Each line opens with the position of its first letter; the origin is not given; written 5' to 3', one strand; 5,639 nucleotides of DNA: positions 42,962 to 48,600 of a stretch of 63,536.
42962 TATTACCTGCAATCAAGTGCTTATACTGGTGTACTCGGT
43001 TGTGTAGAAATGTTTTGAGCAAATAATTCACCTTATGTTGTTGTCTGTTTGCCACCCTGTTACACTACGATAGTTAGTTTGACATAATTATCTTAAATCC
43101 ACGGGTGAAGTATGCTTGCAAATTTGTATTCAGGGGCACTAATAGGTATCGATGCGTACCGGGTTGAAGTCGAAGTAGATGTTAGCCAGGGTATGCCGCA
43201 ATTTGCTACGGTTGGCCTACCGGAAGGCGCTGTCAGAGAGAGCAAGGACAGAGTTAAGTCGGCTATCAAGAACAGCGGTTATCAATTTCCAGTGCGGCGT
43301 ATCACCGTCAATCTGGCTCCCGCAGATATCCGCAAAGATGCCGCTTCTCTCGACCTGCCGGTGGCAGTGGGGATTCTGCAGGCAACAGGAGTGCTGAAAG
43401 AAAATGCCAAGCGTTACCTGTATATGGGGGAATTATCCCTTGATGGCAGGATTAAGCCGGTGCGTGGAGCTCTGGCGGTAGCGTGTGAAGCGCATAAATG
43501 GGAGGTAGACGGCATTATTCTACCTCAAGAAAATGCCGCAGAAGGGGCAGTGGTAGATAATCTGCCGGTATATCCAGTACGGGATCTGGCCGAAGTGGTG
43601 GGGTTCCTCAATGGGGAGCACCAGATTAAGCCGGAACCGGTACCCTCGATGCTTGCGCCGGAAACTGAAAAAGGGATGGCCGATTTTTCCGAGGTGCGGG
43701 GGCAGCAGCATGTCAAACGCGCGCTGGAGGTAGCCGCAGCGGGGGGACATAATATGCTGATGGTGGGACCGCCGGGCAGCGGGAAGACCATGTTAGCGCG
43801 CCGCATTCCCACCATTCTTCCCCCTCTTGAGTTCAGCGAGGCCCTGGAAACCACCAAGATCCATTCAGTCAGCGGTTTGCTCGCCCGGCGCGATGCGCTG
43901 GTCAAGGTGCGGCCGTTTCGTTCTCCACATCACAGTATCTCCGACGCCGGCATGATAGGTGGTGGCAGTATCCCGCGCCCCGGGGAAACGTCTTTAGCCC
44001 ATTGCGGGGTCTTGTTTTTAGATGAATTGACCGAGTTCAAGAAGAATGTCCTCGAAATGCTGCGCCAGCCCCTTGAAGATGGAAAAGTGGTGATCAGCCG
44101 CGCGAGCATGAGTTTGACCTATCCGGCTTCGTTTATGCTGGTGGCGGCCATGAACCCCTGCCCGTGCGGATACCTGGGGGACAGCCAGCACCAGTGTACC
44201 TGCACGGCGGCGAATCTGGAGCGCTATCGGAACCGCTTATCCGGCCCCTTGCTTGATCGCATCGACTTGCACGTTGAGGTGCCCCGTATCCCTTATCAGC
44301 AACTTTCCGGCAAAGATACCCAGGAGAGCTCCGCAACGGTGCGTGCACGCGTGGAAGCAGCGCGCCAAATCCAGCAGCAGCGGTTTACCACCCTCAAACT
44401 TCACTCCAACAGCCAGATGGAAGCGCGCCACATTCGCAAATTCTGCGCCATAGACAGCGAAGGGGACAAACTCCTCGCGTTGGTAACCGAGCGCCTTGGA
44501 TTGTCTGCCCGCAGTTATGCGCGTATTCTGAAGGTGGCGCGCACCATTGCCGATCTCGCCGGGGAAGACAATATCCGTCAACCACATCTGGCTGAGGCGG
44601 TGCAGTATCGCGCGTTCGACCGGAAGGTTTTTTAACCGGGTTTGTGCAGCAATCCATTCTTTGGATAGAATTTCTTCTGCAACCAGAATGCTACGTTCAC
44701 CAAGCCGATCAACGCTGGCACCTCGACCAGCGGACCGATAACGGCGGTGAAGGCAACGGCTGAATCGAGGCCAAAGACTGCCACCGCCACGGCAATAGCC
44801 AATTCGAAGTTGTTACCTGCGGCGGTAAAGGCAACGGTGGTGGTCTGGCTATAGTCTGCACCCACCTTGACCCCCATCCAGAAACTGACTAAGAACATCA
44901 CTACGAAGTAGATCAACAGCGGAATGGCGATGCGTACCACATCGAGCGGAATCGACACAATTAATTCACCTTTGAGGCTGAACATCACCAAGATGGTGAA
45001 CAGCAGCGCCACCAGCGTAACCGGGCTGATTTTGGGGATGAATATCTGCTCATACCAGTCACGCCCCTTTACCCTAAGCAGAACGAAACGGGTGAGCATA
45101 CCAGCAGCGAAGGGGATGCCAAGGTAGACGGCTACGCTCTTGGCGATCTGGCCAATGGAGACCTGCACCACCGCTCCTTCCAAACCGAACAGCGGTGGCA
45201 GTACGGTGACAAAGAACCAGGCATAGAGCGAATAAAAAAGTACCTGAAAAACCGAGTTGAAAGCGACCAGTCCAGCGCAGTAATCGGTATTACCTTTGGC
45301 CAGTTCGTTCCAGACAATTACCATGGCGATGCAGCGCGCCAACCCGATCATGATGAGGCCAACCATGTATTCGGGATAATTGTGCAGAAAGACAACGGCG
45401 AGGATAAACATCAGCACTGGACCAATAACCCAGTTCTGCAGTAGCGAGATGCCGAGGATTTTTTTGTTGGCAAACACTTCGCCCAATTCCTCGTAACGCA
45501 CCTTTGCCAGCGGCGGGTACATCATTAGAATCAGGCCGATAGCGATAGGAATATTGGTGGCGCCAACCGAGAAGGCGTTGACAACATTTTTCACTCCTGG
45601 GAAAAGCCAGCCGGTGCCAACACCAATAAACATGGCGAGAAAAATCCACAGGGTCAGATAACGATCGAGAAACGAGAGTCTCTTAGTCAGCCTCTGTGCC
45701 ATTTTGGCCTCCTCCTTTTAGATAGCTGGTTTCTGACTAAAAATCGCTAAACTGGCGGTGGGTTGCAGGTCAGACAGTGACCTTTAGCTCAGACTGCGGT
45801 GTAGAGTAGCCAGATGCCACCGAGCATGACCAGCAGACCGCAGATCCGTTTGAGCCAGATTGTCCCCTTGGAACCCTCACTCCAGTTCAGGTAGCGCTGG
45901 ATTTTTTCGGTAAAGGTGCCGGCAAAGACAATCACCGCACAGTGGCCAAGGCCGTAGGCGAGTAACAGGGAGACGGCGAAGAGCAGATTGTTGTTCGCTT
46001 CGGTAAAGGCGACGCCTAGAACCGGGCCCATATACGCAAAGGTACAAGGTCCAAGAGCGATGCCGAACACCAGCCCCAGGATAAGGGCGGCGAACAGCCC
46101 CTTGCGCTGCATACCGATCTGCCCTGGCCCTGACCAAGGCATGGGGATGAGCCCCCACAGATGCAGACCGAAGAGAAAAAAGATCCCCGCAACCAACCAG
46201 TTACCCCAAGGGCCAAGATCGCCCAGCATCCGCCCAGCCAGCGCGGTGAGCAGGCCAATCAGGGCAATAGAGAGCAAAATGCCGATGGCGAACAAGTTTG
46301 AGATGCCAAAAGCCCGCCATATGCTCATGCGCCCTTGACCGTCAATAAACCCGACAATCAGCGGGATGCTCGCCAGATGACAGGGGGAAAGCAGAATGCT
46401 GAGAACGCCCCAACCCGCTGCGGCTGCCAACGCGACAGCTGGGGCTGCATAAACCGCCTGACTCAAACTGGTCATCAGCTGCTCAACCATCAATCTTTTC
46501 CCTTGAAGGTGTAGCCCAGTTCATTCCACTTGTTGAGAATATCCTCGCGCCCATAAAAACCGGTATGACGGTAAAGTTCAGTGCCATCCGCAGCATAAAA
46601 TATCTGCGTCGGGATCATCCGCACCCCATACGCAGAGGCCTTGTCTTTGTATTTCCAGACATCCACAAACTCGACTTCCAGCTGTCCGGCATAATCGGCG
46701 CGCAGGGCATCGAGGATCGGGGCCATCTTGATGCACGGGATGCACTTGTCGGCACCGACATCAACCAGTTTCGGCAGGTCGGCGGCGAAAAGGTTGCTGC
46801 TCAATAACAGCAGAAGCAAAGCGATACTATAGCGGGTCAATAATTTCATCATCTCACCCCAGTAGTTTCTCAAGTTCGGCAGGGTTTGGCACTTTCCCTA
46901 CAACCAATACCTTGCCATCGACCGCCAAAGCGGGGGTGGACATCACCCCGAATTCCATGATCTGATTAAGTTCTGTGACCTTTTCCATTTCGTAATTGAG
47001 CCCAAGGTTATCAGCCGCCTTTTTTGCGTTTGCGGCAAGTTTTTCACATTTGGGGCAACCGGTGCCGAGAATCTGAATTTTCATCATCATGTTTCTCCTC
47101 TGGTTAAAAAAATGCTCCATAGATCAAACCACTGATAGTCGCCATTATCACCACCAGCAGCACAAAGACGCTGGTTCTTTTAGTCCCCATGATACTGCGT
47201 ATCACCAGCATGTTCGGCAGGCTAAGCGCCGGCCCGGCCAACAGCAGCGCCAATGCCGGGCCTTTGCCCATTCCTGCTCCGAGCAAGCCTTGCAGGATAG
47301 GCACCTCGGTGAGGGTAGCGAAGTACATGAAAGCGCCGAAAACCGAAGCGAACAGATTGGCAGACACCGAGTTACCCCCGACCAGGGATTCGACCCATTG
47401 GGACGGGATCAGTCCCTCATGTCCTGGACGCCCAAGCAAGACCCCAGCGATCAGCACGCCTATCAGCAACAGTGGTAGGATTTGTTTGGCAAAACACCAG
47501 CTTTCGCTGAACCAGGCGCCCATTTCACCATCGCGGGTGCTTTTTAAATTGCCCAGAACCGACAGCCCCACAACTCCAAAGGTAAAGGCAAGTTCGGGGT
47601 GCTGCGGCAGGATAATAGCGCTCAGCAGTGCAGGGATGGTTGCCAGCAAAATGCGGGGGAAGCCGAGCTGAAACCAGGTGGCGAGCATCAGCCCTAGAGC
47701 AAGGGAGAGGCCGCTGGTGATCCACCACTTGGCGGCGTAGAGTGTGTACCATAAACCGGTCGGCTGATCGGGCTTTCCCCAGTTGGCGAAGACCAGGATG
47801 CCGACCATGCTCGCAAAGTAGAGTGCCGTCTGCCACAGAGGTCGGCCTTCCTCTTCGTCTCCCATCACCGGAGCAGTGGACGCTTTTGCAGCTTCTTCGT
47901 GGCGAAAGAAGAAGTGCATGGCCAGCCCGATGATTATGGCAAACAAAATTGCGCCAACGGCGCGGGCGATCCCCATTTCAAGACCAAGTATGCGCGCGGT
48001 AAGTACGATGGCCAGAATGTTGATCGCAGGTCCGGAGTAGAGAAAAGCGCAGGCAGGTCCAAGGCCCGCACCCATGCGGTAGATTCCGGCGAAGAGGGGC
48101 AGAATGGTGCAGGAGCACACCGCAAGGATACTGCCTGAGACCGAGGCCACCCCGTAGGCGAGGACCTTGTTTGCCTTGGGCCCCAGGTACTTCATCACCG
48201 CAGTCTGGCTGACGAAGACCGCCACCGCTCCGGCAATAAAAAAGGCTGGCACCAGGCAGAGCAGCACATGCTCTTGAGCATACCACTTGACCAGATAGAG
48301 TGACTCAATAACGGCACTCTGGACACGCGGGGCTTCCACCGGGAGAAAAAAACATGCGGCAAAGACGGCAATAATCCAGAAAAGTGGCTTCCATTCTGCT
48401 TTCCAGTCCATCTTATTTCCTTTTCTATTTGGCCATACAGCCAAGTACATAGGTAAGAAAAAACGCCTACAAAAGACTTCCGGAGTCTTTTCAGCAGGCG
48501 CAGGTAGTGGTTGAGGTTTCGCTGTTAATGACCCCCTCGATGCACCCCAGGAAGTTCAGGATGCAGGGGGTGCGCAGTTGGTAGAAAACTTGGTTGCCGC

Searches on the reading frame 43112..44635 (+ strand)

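Call 82: search_protein_families(library=pfam, proteins=[window:43112-44635:+], max_evalue=0.00001)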
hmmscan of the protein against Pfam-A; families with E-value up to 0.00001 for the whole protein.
window:43112-44635:+ (507 aa): 5 families
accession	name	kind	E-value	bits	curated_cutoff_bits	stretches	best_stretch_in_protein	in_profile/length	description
PF01078.27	Mg_chelatase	-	1.8e-98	328.4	20.3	1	191-397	1-206/207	Magnesium chelatase, subunit ChlI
PF13541.12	ChlI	-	8.6e-46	155.2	27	1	20-141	1-121/121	Subunit ChlI of Mg-chelatase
PF13335.12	Mg_chelatase_C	-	1e-33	116.2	26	1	405-500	2-94/94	Magnesium chelatase, subunit ChlI C-terminal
PF07728.20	AAA_5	-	1.5e-09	38.4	22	1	214-351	1-125/139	AAA domain (dynein-related subfamily)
PF00493.29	MCM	-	3.5e-08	33.3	23.3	0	291-355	115-179/224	MCM P-loop domain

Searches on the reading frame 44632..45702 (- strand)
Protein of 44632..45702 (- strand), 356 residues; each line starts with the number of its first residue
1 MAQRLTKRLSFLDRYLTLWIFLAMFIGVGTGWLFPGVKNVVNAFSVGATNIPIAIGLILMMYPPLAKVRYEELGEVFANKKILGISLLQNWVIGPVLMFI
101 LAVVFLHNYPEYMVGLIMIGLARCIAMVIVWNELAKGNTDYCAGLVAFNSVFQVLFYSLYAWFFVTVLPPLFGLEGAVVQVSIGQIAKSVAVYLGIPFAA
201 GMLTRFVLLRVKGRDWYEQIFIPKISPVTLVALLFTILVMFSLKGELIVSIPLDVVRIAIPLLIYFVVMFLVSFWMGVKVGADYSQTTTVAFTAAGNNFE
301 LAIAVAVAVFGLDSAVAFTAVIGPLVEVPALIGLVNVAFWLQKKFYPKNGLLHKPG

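Call 82: search_protein_families(library=pfam, proteins=[window:44632-45702:-], max_evalue=0.00001)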
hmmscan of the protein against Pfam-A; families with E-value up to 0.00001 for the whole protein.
window:44632-45702:- (356 aa): 1 family
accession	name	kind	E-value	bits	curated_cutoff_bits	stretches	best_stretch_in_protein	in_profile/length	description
PF01758.21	SBF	-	2.8e-62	210.3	24.3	1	54-250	1-190/191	Sodium Bile acid symporter family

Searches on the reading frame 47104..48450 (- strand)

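Call 82: search_protein_families(library=pfam, proteins=[window:47104-48450:-], max_evalue=0.00001)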
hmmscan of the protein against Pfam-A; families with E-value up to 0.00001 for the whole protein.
window:47104-48450:- (448 aa): 1 family
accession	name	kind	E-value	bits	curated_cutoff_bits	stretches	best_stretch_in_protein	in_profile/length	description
PF03773.19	ArsP_1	-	3e-76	256.8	32.3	1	53-445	7-293/294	Predicted permease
